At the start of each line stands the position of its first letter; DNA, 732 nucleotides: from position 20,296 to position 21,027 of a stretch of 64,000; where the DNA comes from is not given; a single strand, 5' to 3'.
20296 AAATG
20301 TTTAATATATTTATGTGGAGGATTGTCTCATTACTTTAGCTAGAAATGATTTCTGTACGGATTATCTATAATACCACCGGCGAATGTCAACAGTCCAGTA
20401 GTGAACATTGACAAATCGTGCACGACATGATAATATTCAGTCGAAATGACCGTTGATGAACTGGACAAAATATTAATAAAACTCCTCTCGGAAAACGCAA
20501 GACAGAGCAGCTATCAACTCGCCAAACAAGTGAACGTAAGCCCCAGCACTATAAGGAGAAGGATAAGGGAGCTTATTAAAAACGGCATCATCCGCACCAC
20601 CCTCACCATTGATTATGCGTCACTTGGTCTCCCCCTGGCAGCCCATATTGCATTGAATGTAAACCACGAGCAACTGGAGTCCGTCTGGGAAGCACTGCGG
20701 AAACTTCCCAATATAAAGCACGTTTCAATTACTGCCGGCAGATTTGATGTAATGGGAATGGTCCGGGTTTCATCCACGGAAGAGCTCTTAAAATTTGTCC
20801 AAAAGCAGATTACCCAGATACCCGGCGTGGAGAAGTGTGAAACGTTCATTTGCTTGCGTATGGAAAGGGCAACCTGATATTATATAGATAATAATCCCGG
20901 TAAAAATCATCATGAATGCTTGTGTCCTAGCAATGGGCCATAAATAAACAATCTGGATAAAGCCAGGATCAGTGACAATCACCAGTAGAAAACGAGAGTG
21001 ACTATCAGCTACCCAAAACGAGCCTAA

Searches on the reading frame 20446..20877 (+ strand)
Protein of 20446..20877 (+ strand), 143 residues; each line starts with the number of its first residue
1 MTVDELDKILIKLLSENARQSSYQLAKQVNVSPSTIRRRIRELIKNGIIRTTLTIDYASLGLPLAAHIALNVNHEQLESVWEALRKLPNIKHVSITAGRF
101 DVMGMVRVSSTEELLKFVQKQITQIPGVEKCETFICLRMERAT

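Call 6: search_protein_families(library=pfam, proteins=[window:20446-20877:+])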
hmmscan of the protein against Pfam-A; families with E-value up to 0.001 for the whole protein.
window:20446-20877:+ (143 aa): 12 families
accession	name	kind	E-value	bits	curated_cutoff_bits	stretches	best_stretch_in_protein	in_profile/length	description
PF01037.27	AsnC_trans_reg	-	2.3e-14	53.5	25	1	70-138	3-72/73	Lrp/AsnC ligand binding domain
PF22482.2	AsnC_trans_reg_3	-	4.1e-13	49.7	24.4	1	73-139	20-85/95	PF0864 C-terminal dimeric alpha+beta barrel domain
PF13412.12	HTH_24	-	2e-12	46.9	21.9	1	4-50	2-48/48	Winged helix-turn-helix DNA-binding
PF13404.12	HTH_AsnC-type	-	2.6e-11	43.6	27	1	4-43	2-41/42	AsnC-type helix-turn-helix domain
PF08279.18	HTH_11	-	2.3e-06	27.8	25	1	7-48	3-44/55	HTH domain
PF01047.28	MarR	-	1.3e-05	25.5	24.6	1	13-50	11-48/59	MarR family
PF01022.26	HTH_5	-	3e-05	24.3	22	1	10-50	7-46/47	Bacterial regulatory protein, arsR family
PF13730.12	HTH_36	-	4.5e-05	23.6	25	1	24-49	30-55/55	Helix-turn-helix domain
PF08220.18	HTH_DeoR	-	8.7e-05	22.6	21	1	8-50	3-45/57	DeoR-like helix-turn-helix domain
PF12840.13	HTH_20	-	0.00026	21.3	27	1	12-51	11-50/51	Helix-turn-helix domain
PF13384.12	HTH_23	-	0.00071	19.8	24.6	0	3-47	2-45/50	Homeodomain-like domain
PF13545.12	HTH_Crp_2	-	0.00098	19.5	27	0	23-51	26-55/70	Crp-like helix-turn-helix domain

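Call 44: find_encoding_contigs(protein=window:20446-20877:+, flank=4000, max_places=10)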
Protein window:20446-20877:+ (143 aa): 4 contigs read that carry it; 4 places shown.
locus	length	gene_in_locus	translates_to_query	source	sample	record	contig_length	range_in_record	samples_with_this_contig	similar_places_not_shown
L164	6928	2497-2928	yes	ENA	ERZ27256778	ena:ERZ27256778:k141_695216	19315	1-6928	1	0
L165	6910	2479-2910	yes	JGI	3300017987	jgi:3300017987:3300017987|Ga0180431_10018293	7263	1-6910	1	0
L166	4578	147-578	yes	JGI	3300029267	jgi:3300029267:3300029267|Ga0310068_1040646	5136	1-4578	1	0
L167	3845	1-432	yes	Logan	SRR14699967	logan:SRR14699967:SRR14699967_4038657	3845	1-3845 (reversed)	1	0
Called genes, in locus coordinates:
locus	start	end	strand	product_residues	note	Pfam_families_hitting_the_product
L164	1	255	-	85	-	?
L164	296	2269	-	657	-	PF00890:FAD_binding_2, PF01134:GIDA (weak), PF01266:DAO, PF03486:HI0933_like (faint), PF07992:Pyr_redox_2 (faint), PF12831:FAD_oxidored (weak), PF02910:Succ_DH_flav_C (weak)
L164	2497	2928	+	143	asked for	PF08279:HTH_11 (weak), PF13404:HTH_AsnC-type, PF13412:HTH_24, PF01047:MarR (weak), PF22482:AsnC_trans_reg_3, PF01037:AsnC_trans_reg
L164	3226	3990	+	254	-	PF00106:adh_short, PF08659:KR, PF13561:adh_short_C2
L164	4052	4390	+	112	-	PF07883:Cupin_2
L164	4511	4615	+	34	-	-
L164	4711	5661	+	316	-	PF02737:3HCDH_N, PF00725:3HCDH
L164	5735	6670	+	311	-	PF05853:BKACE, PF04055:Radical_SAM (faint)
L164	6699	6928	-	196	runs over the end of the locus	PF03266:NTPase_1, PF10649:DUF2478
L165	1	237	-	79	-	?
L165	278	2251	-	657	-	PF00890:FAD_binding_2, PF01134:GIDA (weak), PF01266:DAO, PF03486:HI0933_like (faint), PF07992:Pyr_redox_2 (faint), PF12831:FAD_oxidored (weak), PF02910:Succ_DH_flav_C (weak)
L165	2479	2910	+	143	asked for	PF08279:HTH_11 (weak), PF13404:HTH_AsnC-type, PF13412:HTH_24, PF01047:MarR (weak), PF22482:AsnC_trans_reg_3, PF01037:AsnC_trans_reg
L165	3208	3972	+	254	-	PF00106:adh_short, PF08659:KR, PF13561:adh_short_C2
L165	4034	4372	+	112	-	PF07883:Cupin_2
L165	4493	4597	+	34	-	-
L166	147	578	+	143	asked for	PF08279:HTH_11 (weak), PF13404:HTH_AsnC-type, PF13412:HTH_24, PF01047:MarR (weak), PF22482:AsnC_trans_reg_3, PF01037:AsnC_trans_reg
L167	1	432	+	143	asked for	PF08279:HTH_11 (weak), PF13404:HTH_AsnC-type, PF13412:HTH_24, PF01047:MarR (weak), PF22482:AsnC_trans_reg_3, PF01037:AsnC_trans_reg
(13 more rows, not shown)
